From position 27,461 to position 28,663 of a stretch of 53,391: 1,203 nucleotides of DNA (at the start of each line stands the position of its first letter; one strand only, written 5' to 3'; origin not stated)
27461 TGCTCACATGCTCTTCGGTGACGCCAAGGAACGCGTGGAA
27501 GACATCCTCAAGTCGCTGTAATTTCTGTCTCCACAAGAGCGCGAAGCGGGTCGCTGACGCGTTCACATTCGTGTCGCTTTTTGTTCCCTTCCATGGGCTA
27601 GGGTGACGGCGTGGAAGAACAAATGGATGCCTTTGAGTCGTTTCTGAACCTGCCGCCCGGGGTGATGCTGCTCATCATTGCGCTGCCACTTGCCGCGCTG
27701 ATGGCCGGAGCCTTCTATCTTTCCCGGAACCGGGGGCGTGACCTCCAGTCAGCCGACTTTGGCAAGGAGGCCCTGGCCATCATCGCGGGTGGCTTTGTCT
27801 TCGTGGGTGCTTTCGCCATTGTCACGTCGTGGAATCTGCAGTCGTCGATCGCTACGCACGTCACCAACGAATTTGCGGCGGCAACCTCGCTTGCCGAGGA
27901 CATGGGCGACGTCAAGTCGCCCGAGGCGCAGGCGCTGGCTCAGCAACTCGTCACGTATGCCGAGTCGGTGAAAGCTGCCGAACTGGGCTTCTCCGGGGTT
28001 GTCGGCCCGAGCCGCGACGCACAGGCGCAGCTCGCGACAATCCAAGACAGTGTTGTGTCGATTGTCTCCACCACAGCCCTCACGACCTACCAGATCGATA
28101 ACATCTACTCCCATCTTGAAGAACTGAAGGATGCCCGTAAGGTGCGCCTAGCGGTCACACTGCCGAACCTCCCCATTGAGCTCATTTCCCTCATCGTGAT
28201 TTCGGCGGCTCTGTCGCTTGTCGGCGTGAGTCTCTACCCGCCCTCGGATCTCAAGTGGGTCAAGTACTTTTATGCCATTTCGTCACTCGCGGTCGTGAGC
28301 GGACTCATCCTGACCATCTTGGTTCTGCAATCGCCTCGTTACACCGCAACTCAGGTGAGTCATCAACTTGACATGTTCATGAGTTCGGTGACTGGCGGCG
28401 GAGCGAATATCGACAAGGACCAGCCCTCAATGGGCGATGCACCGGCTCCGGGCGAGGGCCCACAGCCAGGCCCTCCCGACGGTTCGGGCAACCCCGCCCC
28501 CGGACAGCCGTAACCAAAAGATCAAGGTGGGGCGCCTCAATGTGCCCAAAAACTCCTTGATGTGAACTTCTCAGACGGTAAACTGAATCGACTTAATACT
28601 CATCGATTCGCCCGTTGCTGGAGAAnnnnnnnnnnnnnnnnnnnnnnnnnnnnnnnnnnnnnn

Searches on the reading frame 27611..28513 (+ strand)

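Call 16: search_protein_families(library=pfam, proteins=[window:27611-28513:+], max_evalue=0.001)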
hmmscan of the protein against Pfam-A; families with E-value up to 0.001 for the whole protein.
window:27611-28513:+ (300 aa): 1 family
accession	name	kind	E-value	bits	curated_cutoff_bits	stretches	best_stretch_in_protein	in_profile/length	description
PF14023.12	Bestrophin-like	-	2.6e-15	57.1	32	1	50-242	29-220/232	Bestrophin-like domain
